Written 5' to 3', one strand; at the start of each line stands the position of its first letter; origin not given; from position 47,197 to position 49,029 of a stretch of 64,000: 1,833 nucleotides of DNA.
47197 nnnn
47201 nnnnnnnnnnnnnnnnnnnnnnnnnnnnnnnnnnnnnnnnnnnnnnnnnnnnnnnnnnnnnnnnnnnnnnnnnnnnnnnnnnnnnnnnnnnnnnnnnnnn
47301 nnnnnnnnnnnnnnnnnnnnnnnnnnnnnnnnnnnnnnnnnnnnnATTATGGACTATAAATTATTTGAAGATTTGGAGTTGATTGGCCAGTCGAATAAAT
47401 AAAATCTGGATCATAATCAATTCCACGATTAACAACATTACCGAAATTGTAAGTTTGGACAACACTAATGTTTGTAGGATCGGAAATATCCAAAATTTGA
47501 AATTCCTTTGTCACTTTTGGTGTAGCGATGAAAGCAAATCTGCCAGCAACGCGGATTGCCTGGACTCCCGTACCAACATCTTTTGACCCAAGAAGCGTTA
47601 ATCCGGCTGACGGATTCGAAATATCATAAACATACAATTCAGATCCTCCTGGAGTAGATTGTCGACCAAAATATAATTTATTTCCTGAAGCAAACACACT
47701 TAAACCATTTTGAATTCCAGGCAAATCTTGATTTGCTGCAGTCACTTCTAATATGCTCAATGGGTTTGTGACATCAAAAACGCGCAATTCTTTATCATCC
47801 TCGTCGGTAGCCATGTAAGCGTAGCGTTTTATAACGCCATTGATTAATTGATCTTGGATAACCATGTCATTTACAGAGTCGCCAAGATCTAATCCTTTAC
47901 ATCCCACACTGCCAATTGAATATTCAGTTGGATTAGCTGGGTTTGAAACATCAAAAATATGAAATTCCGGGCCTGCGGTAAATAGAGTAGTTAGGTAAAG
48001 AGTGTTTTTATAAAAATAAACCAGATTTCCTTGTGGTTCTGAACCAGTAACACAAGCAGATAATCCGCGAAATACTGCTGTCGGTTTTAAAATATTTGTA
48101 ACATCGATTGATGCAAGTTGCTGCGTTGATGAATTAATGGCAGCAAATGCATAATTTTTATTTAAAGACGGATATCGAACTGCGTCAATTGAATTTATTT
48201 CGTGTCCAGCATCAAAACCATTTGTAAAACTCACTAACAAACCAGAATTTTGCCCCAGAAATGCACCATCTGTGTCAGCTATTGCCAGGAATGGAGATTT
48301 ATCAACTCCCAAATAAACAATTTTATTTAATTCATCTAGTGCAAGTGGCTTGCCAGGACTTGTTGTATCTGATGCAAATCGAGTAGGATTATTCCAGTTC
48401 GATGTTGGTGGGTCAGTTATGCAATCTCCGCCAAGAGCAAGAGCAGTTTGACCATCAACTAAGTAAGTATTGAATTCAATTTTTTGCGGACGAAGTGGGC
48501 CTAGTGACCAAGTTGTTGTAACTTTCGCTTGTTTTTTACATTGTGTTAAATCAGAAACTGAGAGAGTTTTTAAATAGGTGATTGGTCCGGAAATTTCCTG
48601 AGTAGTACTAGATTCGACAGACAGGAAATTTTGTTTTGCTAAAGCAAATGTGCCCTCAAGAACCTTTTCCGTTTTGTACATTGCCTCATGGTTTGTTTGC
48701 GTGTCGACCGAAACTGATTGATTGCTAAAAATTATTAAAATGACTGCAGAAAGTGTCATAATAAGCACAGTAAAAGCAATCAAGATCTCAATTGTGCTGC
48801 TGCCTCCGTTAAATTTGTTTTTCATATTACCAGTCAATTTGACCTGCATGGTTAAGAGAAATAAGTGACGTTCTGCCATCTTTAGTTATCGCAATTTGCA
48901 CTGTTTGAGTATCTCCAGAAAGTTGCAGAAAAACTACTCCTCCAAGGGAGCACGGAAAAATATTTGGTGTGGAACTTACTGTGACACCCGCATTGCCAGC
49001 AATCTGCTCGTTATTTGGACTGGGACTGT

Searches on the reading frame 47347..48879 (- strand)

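Call 18: search_protein_families(library=pfam, max_evalue=0.001, proteins=[window:47347-48879:-])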
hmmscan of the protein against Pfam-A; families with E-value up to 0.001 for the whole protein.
window:47347-48879:- (510 aa): 1 family
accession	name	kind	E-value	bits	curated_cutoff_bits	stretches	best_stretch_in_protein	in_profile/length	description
PF08309.17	LVIVD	-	2.7e-14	52.6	20.2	1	439-478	4-41/42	LVIVD repeat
